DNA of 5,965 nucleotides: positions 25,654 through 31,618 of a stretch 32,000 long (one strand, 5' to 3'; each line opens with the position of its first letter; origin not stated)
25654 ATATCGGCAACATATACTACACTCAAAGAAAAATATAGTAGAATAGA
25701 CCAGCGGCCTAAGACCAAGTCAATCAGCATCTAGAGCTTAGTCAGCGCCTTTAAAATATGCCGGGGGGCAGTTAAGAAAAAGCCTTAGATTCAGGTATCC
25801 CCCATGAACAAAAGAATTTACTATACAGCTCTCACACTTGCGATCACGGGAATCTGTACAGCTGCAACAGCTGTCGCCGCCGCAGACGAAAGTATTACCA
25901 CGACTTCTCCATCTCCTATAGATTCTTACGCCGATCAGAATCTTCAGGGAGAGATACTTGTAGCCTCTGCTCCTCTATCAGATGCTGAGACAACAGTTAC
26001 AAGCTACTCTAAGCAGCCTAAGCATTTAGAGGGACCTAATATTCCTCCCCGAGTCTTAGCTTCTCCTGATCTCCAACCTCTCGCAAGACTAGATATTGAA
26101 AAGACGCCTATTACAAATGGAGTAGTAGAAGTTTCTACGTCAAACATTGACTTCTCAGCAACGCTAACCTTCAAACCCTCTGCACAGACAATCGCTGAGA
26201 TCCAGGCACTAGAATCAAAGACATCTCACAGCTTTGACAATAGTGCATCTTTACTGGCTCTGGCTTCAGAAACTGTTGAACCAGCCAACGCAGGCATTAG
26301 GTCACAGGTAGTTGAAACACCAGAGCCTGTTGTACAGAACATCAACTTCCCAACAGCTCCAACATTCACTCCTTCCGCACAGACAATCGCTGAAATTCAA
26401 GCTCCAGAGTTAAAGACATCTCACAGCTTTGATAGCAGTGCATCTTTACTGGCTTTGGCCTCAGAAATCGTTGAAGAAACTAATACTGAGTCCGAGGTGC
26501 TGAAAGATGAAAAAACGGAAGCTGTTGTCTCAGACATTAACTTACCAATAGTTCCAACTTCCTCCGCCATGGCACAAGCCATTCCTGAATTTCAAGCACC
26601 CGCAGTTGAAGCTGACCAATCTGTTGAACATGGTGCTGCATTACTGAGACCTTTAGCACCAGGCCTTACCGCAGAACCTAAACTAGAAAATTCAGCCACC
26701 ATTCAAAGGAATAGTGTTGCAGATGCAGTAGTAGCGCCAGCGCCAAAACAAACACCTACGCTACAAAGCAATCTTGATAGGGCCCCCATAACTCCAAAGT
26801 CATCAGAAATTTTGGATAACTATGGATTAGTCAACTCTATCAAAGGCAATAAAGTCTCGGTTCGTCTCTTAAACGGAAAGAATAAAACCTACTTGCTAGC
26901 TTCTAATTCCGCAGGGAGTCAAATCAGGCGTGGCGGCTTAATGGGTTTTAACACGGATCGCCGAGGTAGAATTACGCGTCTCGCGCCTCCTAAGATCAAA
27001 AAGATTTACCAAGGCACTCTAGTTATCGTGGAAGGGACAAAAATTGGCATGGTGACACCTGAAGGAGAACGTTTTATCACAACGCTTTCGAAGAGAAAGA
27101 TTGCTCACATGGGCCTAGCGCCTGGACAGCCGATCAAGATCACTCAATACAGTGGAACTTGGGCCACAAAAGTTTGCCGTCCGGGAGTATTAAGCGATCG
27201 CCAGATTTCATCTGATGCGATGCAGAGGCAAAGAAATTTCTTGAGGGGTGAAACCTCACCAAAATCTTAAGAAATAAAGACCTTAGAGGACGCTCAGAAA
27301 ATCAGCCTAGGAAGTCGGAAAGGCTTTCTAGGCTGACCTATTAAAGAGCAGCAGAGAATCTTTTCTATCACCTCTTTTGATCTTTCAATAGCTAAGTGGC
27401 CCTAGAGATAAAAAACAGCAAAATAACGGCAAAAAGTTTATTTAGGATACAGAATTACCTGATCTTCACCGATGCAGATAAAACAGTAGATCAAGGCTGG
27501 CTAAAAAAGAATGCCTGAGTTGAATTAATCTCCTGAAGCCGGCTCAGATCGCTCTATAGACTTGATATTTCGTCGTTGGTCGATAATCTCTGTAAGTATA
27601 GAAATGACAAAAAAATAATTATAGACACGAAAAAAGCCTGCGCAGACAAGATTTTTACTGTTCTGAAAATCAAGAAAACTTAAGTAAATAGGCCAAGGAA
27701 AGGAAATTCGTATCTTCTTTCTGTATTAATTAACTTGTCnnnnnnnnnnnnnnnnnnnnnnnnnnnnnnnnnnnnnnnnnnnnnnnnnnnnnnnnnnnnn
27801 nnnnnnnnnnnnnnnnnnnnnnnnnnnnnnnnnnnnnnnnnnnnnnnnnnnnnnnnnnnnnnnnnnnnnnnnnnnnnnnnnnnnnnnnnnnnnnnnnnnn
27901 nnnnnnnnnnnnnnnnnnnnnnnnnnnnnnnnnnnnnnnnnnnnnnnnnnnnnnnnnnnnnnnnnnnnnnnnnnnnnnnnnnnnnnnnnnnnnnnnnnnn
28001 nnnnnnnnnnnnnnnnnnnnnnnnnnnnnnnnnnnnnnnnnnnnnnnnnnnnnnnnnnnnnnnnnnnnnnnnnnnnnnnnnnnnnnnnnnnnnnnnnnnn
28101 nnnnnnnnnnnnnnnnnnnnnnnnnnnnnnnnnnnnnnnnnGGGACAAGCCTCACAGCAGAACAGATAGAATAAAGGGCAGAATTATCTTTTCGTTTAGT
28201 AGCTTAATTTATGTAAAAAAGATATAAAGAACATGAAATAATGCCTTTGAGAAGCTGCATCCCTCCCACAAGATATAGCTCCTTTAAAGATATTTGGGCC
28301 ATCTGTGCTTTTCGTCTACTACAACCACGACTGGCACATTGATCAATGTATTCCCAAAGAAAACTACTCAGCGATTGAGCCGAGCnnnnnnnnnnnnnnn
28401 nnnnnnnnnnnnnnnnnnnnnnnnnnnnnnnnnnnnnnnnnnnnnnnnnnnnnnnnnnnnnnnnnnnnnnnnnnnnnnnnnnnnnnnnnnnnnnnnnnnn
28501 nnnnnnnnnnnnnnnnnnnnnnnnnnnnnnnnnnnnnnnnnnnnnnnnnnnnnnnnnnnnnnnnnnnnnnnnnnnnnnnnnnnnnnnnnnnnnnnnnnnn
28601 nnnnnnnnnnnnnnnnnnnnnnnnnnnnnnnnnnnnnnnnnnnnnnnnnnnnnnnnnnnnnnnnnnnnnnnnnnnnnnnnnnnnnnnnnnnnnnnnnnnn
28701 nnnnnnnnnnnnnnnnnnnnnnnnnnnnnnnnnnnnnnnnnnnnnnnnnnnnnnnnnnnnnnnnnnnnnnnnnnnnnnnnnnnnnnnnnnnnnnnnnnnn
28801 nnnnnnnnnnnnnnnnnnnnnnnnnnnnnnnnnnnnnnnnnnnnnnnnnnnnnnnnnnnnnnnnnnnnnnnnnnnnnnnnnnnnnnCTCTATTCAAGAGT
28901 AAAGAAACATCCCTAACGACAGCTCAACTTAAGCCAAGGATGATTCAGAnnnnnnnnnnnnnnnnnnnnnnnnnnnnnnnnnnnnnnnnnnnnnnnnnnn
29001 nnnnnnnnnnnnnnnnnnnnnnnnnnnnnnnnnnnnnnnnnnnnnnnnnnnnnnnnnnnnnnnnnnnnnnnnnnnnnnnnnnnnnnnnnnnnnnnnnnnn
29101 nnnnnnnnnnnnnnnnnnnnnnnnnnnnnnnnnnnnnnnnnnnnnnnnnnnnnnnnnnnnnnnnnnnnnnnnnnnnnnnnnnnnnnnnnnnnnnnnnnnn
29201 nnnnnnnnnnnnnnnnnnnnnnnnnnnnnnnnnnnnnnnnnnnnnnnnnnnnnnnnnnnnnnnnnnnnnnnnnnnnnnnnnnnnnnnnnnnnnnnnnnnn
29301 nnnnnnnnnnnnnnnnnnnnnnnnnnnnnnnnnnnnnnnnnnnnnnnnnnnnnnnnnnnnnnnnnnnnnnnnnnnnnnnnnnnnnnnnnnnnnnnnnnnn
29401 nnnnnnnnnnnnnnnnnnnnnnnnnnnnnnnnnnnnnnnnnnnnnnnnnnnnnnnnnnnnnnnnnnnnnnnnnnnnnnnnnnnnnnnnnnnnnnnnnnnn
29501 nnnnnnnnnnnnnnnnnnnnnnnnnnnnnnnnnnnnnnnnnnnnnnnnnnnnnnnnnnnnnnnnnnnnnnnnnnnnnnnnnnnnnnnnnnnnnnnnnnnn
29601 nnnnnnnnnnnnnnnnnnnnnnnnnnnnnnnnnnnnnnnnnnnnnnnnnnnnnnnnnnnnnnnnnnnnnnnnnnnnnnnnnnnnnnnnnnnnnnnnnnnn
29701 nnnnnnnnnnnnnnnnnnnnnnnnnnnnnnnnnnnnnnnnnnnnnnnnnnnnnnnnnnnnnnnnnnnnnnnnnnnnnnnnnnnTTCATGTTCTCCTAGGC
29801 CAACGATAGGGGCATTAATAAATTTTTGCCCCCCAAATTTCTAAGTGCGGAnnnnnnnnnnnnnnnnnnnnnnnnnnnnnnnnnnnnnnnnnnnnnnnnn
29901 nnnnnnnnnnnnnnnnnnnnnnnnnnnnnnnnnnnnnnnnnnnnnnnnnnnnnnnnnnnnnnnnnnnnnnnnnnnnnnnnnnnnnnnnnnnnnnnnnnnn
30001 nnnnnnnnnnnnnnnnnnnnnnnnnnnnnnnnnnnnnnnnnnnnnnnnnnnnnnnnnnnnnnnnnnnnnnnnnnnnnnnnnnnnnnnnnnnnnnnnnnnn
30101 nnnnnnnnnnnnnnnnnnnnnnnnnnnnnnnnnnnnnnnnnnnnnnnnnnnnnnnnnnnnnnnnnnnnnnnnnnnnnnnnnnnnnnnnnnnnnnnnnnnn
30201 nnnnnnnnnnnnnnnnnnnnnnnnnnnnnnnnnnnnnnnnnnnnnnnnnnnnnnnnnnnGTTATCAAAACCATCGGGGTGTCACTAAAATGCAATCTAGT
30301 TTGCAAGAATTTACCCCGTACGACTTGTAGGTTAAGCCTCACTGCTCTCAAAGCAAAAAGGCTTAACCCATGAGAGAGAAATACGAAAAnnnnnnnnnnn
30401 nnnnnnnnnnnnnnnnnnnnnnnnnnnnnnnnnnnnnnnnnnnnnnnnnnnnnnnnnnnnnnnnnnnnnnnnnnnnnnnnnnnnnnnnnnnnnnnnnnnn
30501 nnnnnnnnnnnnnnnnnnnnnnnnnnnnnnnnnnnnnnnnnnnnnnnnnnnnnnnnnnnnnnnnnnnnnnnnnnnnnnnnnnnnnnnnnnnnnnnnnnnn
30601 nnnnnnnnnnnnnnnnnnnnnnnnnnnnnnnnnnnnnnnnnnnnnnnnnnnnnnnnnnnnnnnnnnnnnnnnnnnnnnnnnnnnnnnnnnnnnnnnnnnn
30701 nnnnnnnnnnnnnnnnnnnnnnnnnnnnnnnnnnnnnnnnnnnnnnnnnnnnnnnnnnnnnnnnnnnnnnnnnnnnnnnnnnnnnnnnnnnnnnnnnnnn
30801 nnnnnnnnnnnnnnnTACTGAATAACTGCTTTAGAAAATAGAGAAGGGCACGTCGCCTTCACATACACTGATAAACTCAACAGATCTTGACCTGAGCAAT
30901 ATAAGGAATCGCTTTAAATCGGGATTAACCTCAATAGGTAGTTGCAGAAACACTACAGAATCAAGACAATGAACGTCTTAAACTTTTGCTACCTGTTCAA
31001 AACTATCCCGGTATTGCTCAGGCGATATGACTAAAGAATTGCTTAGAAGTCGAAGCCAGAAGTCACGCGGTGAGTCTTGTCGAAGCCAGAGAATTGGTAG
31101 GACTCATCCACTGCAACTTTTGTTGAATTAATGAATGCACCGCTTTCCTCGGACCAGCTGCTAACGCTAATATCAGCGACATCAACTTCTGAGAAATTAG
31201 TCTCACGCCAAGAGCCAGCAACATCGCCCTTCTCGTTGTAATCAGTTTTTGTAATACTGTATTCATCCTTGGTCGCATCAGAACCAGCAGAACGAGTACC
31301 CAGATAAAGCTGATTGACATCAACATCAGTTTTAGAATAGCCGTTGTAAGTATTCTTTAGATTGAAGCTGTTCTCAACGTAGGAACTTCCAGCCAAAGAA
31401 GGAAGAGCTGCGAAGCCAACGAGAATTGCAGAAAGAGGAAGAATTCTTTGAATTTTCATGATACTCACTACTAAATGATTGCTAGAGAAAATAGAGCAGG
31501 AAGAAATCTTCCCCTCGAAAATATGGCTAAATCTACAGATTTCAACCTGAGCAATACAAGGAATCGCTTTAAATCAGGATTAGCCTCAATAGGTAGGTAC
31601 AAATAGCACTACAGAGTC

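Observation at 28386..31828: Locally clustered family of small secreted proteins sharing a C-terminal Y-(E/D)-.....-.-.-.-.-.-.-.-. motif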

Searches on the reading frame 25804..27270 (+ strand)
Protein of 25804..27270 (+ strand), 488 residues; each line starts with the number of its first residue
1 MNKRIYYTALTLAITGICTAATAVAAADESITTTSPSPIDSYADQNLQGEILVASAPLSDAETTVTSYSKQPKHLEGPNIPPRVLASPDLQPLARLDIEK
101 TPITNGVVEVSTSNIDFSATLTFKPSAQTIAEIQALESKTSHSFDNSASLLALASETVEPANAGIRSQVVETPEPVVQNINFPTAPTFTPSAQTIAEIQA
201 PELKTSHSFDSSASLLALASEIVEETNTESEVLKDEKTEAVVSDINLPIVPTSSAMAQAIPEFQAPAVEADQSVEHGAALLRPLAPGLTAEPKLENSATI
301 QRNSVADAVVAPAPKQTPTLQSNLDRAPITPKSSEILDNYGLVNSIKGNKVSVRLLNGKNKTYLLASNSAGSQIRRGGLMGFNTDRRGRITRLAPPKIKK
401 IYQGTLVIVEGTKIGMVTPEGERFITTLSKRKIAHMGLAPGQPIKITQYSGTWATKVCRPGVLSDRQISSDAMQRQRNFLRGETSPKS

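Call 5: search_protein_families(library=pfam, proteins=[window:25804-27270:+], max_evalue=1)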
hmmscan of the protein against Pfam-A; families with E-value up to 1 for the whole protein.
window:25804-27270:+ (488 aa): 0 families

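Call 6: search_protein_families(library=ncbifam, proteins=[window:25804-27270:+], max_evalue=1)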
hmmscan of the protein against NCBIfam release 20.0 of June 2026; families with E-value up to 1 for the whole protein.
window:25804-27270:+ (488 aa): 0 families

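Call 100: search_protein_families(library=padloc, proteins=[window:25804-27267:+], max_evalue=0.01)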
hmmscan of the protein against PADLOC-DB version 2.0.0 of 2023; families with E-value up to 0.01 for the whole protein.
window:25804-27267:+ (488 aa): 0 families

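Call 101: search_protein_families(library=phrogs, proteins=[window:25804-27267:+], max_evalue=0.01)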
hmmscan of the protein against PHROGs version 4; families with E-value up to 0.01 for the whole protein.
window:25804-27267:+ (488 aa): 0 families

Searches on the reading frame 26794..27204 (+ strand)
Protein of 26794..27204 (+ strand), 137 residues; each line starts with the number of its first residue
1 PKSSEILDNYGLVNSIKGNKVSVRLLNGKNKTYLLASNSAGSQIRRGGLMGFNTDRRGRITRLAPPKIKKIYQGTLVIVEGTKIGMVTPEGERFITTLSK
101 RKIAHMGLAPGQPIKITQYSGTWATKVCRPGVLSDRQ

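Call 81: find_homologous_proteins(query=window:26794-27204:+, max_evalue=0.001)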
Query seq(137 aa) (137 aa): 10 proteins with E <= 0.001 among 22 candidates.
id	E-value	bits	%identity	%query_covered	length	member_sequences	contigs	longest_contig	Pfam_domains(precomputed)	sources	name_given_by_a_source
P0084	2.2e-58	214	73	96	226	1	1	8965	-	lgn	-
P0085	4.6e-58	213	73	99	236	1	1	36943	-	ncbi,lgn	-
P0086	4.8e-58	212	69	98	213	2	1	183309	-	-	-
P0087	1.4e-57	211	69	99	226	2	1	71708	-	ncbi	ncbi:MAG: hypothetical protein ACFCU8_09165 [Thermosynechococcaceae cyanobacterium]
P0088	1.6e-57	211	69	98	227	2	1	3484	-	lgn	-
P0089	3.1e-57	210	69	98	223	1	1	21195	-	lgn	-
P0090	5.1e-55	203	68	96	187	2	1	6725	-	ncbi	ncbi:MAG: hypothetical protein WA902_07055, partial [Thermosynechococcaceae cyanobacterium]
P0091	6.9e-54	199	68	97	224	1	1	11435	-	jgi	jgi:hypothetical protein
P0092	3.6e-52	193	67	98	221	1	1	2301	-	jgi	jgi:hypothetical protein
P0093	1.2e-50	189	63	98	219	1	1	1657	-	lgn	-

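Call 82: search_solved_structures(query=window:26794-27204:+, max_evalue=10)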
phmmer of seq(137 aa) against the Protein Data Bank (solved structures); distinct sequences matched with E-value up to 10: 6.
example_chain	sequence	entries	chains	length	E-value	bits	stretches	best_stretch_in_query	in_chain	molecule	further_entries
3lga_A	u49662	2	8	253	0.92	12.6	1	78-103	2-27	SAM-dependent methyltransferase | SAM-dependent methyltransferase, putative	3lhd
3mb5_A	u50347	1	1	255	0.93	12.5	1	78-103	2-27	SAM-dependent methyltransferase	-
3tee_A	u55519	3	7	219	1.2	12.2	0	105-127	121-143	Flagella basal body P-ring formation protein flgA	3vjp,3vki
6ddn_A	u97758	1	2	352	1.6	11.8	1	12-118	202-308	Probable sulfate-binding lipoprotein SubI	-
5tbf_A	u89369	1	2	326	1.8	11.6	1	62-96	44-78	Translation elongation factor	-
5ubf_A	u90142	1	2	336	1.9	11.5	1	62-96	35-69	RctB replication initiator protein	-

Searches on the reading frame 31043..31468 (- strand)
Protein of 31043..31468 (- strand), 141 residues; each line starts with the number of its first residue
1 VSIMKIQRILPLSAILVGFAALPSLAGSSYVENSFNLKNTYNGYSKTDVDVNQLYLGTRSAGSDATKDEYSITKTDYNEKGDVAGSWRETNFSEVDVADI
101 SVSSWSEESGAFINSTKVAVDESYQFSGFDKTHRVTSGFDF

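Call 5: search_protein_families(library=pfam, proteins=[window:31043-31468:-], max_evalue=1)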
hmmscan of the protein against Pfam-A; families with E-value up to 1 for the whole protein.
window:31043-31468:- (141 aa): 0 families

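Call 6: search_protein_families(library=ncbifam, proteins=[window:31043-31468:-], max_evalue=1)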
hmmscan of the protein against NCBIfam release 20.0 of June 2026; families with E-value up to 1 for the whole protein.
window:31043-31468:- (141 aa): 1 family
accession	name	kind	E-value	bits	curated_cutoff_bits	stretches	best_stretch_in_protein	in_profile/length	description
TIGR03927.1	T7SS_EssA_Firm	equivalog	0.16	11.9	32.45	1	15-57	4-44/151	type VII secretion protein EssA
